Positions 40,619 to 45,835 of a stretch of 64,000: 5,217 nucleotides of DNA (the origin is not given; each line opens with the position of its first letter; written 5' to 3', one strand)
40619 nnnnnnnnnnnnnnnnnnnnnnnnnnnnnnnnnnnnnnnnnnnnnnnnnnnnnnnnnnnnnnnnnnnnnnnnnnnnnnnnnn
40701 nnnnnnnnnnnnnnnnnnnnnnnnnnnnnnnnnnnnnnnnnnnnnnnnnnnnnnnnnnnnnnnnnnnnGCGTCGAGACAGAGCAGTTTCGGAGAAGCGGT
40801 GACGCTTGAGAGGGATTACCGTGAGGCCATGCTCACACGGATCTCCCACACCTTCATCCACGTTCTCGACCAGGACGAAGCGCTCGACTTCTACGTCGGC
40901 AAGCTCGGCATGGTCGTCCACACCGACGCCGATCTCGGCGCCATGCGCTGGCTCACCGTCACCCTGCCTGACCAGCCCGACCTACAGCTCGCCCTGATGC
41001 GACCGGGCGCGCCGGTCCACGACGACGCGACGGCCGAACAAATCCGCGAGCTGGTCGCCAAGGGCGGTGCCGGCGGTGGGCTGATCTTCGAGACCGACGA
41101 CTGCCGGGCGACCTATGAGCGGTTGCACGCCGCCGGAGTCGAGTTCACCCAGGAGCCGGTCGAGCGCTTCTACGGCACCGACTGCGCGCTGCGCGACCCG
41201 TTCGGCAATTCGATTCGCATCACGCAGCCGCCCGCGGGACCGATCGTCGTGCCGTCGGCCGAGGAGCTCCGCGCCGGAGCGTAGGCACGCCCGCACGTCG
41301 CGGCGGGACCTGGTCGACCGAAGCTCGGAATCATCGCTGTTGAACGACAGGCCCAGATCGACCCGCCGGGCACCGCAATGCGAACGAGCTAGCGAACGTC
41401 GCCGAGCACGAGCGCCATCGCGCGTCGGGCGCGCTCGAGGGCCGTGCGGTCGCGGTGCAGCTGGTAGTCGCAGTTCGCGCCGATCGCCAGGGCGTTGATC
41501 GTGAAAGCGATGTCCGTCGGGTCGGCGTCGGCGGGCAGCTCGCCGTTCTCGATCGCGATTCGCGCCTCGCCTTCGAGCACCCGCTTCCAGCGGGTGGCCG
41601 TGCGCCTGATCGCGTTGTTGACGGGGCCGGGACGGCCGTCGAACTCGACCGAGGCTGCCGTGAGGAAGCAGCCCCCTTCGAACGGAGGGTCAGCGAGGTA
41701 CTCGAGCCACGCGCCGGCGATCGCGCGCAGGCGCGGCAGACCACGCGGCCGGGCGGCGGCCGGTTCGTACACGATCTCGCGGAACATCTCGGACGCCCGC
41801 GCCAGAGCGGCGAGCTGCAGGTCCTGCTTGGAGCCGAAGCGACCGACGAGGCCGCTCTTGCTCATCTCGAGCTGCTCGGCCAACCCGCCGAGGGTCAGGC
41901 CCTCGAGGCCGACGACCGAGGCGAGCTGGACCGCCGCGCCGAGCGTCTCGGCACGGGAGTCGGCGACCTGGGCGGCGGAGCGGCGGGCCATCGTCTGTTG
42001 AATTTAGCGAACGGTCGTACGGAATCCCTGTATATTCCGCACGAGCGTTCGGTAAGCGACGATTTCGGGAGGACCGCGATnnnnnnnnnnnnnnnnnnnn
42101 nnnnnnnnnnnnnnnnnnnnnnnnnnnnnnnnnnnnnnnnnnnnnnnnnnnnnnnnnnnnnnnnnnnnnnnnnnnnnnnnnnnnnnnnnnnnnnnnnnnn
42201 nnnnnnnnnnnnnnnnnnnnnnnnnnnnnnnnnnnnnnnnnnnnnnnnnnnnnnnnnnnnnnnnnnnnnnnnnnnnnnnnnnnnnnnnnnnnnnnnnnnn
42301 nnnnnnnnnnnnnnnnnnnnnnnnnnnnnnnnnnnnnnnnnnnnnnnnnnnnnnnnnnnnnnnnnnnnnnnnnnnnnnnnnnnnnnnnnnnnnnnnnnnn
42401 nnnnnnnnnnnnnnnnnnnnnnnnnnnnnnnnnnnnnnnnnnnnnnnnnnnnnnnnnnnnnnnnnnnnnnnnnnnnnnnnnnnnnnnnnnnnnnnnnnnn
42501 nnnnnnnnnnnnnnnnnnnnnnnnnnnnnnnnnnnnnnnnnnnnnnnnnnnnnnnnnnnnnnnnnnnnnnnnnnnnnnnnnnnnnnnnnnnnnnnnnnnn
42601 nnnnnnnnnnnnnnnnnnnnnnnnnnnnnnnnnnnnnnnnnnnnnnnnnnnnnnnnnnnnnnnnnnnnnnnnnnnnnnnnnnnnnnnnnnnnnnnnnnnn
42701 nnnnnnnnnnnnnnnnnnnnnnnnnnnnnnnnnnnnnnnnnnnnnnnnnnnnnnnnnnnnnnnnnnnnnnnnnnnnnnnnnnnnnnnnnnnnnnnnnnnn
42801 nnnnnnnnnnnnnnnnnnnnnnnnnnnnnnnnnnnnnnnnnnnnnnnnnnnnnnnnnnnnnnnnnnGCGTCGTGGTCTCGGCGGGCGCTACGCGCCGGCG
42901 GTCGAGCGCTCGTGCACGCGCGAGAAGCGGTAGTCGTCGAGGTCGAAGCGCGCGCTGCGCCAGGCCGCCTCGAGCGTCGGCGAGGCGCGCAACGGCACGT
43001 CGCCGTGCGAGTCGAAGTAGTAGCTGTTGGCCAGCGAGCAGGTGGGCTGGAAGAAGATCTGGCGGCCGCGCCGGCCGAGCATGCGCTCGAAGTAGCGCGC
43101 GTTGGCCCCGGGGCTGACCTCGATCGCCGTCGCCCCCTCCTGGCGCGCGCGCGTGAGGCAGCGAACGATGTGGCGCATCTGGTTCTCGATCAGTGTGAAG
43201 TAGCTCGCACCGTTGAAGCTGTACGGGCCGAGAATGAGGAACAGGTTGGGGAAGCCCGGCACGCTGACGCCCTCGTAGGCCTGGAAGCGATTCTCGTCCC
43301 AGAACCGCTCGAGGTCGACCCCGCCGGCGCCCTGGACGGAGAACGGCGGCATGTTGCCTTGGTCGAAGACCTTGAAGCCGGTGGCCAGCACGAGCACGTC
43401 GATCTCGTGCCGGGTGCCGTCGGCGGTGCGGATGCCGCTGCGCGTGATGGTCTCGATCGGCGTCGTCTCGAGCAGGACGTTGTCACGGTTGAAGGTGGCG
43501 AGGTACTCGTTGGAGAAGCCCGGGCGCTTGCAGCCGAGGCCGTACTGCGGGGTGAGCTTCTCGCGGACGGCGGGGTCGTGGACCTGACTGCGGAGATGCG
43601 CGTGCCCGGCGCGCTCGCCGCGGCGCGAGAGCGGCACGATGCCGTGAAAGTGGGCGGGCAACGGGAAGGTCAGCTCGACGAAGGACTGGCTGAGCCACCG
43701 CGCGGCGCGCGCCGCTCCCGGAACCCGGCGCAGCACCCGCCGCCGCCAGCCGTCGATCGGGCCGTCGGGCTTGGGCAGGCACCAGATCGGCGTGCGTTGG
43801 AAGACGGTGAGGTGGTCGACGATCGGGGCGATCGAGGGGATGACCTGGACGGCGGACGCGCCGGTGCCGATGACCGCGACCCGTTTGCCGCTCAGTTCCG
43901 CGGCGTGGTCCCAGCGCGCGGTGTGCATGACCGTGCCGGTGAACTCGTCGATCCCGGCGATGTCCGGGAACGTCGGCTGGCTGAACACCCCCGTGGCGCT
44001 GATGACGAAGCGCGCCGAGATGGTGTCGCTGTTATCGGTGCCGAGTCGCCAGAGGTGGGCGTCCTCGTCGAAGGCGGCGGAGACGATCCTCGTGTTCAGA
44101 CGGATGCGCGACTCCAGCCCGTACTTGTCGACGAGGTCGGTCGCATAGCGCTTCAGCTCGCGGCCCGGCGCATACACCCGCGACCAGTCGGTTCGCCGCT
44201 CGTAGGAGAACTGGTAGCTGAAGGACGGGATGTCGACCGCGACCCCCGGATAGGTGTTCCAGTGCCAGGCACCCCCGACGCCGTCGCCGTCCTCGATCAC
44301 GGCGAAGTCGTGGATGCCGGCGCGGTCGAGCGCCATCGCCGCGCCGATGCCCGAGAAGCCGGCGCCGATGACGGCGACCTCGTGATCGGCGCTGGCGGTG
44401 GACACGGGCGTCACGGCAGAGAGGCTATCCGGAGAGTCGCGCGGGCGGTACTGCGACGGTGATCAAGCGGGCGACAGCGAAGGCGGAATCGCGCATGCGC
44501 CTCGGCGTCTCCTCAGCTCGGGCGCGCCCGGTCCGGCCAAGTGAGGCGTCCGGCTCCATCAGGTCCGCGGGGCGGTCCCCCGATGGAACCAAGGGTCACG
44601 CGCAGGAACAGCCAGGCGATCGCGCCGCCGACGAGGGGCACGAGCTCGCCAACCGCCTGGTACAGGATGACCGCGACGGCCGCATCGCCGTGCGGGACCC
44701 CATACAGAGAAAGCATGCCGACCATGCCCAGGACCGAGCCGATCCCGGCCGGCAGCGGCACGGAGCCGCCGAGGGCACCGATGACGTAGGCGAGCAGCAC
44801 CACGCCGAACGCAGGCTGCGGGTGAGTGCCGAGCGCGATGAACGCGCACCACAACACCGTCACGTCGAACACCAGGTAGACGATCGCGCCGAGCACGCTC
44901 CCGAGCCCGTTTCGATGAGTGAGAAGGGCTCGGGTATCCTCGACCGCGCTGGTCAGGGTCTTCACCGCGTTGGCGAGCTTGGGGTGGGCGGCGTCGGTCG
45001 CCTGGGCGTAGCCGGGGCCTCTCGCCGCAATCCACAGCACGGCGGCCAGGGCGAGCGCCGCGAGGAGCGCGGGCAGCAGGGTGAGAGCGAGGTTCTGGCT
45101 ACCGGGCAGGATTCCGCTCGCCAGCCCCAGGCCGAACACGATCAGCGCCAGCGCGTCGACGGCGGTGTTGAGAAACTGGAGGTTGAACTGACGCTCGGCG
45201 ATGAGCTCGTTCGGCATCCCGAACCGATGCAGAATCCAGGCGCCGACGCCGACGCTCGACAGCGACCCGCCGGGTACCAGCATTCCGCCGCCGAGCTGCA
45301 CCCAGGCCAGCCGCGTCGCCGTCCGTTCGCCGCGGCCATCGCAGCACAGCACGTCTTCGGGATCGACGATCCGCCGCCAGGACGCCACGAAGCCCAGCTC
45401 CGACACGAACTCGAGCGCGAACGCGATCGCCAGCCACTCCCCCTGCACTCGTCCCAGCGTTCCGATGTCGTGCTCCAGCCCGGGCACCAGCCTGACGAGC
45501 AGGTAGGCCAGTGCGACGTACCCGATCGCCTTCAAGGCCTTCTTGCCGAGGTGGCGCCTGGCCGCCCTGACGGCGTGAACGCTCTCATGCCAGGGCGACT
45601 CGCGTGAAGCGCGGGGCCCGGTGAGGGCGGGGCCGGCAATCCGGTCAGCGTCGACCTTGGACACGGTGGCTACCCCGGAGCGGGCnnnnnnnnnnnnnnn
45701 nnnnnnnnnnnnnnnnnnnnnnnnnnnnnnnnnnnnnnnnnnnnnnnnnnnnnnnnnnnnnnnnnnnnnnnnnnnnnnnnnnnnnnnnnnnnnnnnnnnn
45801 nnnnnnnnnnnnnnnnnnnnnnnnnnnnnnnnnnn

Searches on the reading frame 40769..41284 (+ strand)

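Call 18: search_protein_families(library=pfam, proteins=[window:40769-41284:+], max_evalue=0.001)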
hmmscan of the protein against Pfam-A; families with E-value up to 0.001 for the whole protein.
window:40769-41284:+ (171 aa): 3 families
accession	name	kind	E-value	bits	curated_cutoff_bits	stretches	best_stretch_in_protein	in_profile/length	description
PF00903.31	Glyoxalase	-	1.2e-17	64.9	20.6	1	24-150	1-120/121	Glyoxalase/Bleomycin resistance protein/Dioxygenase superfamily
PF13669.12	Glyoxalase_4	-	5.6e-05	23.8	27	1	27-133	2-100/109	Glyoxalase/Bleomycin resistance protein/Dioxygenase superfamily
PF18029.7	Glyoxalase_6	-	0.00052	21.1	23.6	0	30-151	4-105/106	Glyoxalase-like domain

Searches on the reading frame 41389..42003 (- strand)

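Call 29: search_protein_families(library=pfam, proteins=[window:41389-42003:-], max_evalue=0.00001)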
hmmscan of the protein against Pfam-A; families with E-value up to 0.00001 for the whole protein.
window:41389-42003:- (204 aa): 3 families
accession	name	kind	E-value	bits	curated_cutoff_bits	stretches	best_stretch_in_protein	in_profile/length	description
PF16925.10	TetR_C_13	-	1.2e-36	125.8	27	1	88-196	1-109/109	Tetracyclin repressor-like, C-terminal domain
PF00440.29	TetR_N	-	2e-06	27.9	24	1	22-65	3-46/47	Bacterial regulatory proteins, tetR family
PF21993.1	TetR_C_13_2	-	6.2e-06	26.9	27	0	92-194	5-102/103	Transcriptional regulator LmrA/YxaF-like, C-terminal domain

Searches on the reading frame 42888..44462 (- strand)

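Call 29: search_protein_families(library=pfam, proteins=[window:42888-44462:-], max_evalue=0.00001)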
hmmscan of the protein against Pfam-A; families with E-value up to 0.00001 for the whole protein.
window:42888-44462:- (524 aa): 6 families
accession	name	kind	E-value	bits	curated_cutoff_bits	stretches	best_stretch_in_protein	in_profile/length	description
PF13738.12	Pyr_redox_3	-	6.9e-20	71.9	30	1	31-224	2-196/305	Pyridine nucleotide-disulphide oxidoreductase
PF07992.20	Pyr_redox_2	-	8.8e-14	52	26.1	1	28-233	2-182/291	Pyridine nucleotide-disulphide oxidoreductase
PF01266.30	DAO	-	1.3e-09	38.5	27.9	0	29-70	2-43/353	FAD dependent oxidoreductase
PF00743.25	FMO-like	-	4e-09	35.9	22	1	28-229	3-220/532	Flavin-binding monooxygenase-like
PF13450.12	NAD_binding_8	-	1.2e-07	32.4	21.9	1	31-89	1-57/68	NAD(P)-binding Rossmann-like domain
PF13434.12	Lys_Orn_oxgnase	-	4.9e-07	29.6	21.3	0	116-211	108-207/339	L-lysine 6-monooxygenase/L-ornithine 5-monooxygenase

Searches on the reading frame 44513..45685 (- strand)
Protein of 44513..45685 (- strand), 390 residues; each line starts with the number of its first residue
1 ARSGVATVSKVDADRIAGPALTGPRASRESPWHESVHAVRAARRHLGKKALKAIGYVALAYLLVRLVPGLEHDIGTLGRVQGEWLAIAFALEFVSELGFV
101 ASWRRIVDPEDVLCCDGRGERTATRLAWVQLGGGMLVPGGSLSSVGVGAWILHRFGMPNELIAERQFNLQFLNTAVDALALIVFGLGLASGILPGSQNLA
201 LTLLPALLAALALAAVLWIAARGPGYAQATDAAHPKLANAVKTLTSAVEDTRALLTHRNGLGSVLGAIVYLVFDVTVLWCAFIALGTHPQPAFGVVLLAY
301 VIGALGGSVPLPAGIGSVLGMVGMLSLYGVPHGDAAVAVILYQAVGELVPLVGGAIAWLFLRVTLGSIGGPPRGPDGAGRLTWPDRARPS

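Call 29: search_protein_families(library=pfam, proteins=[window:44513-45685:-], max_evalue=0.00001)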
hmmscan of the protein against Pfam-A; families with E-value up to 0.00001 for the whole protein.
window:44513-45685:- (390 aa): 1 family
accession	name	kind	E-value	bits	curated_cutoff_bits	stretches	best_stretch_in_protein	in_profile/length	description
PF03706.18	LPG_synthase_TM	-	4.5e-14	53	33.4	1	79-352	30-300/302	Lysylphosphatidylglycerol synthase TM region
